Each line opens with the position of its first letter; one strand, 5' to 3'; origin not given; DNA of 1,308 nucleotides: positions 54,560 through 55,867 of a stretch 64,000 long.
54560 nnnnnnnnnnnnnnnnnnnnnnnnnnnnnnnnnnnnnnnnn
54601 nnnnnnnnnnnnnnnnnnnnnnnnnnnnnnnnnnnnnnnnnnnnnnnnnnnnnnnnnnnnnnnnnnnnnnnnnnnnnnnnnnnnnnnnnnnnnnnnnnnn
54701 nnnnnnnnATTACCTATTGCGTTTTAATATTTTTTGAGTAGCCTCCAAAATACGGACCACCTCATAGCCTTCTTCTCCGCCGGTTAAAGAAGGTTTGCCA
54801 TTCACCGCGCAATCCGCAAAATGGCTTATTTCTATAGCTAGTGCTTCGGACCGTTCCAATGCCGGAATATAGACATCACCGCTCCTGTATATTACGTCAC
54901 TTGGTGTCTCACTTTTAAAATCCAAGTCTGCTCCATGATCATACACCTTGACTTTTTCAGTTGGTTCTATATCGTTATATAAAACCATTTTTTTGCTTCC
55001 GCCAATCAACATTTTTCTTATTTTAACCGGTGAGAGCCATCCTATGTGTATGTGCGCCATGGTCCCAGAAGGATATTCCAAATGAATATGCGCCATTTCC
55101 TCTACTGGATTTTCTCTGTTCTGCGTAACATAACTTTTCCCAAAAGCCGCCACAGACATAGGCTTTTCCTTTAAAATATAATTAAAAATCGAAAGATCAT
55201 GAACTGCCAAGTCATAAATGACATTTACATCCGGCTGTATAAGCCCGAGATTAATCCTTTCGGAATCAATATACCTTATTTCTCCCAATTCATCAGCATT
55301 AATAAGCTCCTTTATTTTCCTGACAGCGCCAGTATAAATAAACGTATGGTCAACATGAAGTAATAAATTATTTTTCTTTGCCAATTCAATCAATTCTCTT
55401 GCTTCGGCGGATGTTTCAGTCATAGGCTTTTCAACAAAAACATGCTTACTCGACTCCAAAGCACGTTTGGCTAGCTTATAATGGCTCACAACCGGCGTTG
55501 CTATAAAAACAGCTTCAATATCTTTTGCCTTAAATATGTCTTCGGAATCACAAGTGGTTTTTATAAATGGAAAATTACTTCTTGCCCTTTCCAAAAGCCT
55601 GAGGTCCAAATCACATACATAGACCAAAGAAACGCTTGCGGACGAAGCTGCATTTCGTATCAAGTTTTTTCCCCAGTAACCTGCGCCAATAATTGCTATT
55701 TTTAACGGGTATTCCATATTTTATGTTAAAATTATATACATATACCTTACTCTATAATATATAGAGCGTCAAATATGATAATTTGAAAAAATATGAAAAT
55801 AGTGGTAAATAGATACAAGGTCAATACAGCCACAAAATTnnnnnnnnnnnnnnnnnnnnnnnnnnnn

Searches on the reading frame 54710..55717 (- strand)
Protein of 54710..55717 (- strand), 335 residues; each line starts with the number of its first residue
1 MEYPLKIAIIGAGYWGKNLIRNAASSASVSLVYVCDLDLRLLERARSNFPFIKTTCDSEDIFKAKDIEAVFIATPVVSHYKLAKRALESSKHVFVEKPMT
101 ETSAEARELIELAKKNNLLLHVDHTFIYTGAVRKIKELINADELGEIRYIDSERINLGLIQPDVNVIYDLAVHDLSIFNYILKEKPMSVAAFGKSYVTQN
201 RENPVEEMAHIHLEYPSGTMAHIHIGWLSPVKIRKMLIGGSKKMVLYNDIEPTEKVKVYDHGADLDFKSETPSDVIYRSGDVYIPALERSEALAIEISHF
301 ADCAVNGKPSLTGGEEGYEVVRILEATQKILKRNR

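Call 4: search_protein_families(library=ncbifam, proteins=[window:54710-55717:-], max_evalue=1)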
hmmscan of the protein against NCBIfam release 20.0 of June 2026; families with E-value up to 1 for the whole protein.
window:54710-55717:- (335 aa): 20 families
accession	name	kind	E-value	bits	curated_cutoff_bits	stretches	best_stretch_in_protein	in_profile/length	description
NF040723.1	UDP-GlcNAcDh_Arch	equivalog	4.2e-46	157.8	450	1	5-323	1-293/302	UDP-N-acetylglucosamine 3-dehydrogenase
TIGR04380.1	myo_inos_iolG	equivalog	5.9e-32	110.8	355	1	5-334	2-326/330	inositol 2-dehydrogenase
NF008607.0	PRK11579.1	subfamily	2.1e-22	79.6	330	1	4-153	4-151/346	oxidoreductase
NF058561.1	BT_2158_fam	equivalog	4.2e-20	71.8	750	1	5-152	36-182/487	glycoside 3-dehydrogenase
NF041392.1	XylDh_Gfo6_Halo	equivalog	5.5e-20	71.5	350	1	4-327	16-338/350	D-xylose 1-dehydrogenase Gfo6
NF052479.1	LevoglcsnDh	equivalog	1.6e-18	66.5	650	1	5-148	4-155/386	levoglucosan dehydrogenase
NF058563.1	BT_2159_fam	equivalog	2.4e-17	63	650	1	5-165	1-161/350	disaccharide 3-dehydrogenase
NF007574.0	PRK10206.1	equivalog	1.3e-16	60.6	352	1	43-176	42-181/345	oxidoreductase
NF052679.1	InsChiInosDhIolG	equivalog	3.8e-13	49.2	540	1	5-191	3-194/343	bifunctional inositol 2-dehydrogenase/D-chiro-inositol 1-dehydrogenase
NF006095.0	PRK08247.1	equivalog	0.0023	16.8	585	1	66-130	116-179/369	methionine biosynthesis PLP-dependent protein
TIGR03215.1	ac_ald_DH_ac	equivalog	0.0058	16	282.25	1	5-91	2-89/285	acetaldehyde dehydrogenase (acetylating)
TIGR01850.1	argC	equivalog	0.0062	15.8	233.6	1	6-93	2-94/345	N-acetyl-gamma-glutamyl-phosphate reductase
TIGR03570.1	NeuD_NnaD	subfamily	0.011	15.3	160.8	1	6-76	1-68/202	NeuD/PglB/VioB family sugar acetyltransferase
TIGR03023.1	WcaJ_sugtrans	equivalog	0.015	14.6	410.75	1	6-91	131-217/453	undecaprenyl-phosphate glucose phosphotransferase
NF000940.0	PRK00094.1-2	subfamily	0.024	14.2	202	1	6-77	2-80/330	NAD(P)H-dependent glycerol-3-phosphate dehydrogenase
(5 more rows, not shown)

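Call 5: search_protein_families(library=pfam, proteins=[window:54710-55717:-], max_evalue=1)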
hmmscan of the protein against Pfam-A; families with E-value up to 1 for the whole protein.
window:54710-55717:- (335 aa): 11 families
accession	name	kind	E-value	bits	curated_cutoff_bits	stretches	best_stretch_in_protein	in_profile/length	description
PF01408.29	GFO_IDH_MocA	-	1.4e-24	87.5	24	1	5-124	1-120/120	Oxidoreductase family, NAD-binding Rossmann fold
PF22725.1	GFO_IDH_MocA_C3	-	1.8e-15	57.5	27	1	132-244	1-122/124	GFO/IDH/MocA C-terminal domain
PF02894.22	GFO_IDH_MocA_C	-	2.9e-13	50.6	22.9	1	136-329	1-208/218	Oxidoreductase family, C-terminal alpha/beta domain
PF01118.30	Semialdhyde_dh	-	0.00075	20.3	26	1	6-93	1-93/121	Semialdehyde dehydrogenase, NAD binding domain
PF03807.23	F420_oxidored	-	0.0008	20.4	21.6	1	6-91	1-84/94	NADP oxidoreductase coenzyme F420-dependent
PF09983.15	JetD_C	-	0.023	14.5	22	1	3-62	58-120/179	Wadjet protein JetD, C-terminal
PF17836.7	PglD_N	-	0.12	13.4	23.4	1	6-73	1-64/78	PglD N-terminal domain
PF25199.1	nSTAND_NTPase5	-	0.14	12.4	34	1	83-153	62-132/145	Novel STAND NTPase 5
PF18318.6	Gln-synt_C-ter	-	0.16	12.2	22.7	1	46-116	33-98/118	Glutamine synthetase C-terminal domain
PF03435.24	Sacchrp_dh_NADP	-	0.17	12.7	25.1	1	7-95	1-97/129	Saccharopine dehydrogenase NADP binding domain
PF01210.29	NAD_Gly3P_dh_N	-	0.22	11.9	23.1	1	6-70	1-66/158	NAD-dependent glycerol-3-phosphate dehydrogenase N-terminus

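Call 61: search_solved_structures(query=window:54710-55717:-, max_evalue=1e-10)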
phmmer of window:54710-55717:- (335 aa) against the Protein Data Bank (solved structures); distinct sequences matched with E-value up to 1e-10: 34.
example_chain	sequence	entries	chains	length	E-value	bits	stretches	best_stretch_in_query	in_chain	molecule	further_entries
3c1a_A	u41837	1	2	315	4.7e-21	78.5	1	4-256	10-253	Putative oxidoreductase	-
3ec7_A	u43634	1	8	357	1.7e-17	66.9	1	4-192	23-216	Putative Dehydrogenase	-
1evj_A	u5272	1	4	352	3.5e-16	62.5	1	59-330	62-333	GLUCOSE-FRUCTOSE OXIDOREDUCTASE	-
1ofg_A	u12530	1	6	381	5e-16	62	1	60-330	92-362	GLUCOSE-FRUCTOSE OXIDOREDUCTASE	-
1ryd_A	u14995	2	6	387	5.3e-16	61.9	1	60-330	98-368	glucose-fructose oxidoreductase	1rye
1h6a_A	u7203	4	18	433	8.2e-16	61.3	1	60-330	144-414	PRECURSOR FORM OF GLUCOSE-FRUCTOSE OXIDOREDUCTASE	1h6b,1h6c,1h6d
3e82_A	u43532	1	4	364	1e-15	61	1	5-165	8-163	Putative oxidoreductase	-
7bvj_A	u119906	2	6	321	1.5e-15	60.5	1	8-263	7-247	Oxidoreductase, NAD-binding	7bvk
7xr9_A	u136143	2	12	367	1.9e-15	60.1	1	5-153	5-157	DgpA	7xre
4fb5_A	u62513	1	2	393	2.3e-15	59.8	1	4-166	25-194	Probable oxidoreductase protein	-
3db2_A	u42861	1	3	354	4.6e-15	58.8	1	3-327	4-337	putative NADPH-dependent oxidoreductase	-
5a02_A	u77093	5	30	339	7.9e-15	58.1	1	59-332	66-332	ALDOSE-ALDOSE OXIDOREDUCTASE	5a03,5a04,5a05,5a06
8tdf_A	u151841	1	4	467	1.6e-13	53.7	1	6-152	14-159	Dehydrogenase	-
8tdh_A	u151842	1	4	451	1.9e-13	53.6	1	6-152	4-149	Predicted dehydrogenases and related proteins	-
3evn_A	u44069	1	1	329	1.9e-13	53.5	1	45-152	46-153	Oxidoreductase, Gfo/Idh/MocA family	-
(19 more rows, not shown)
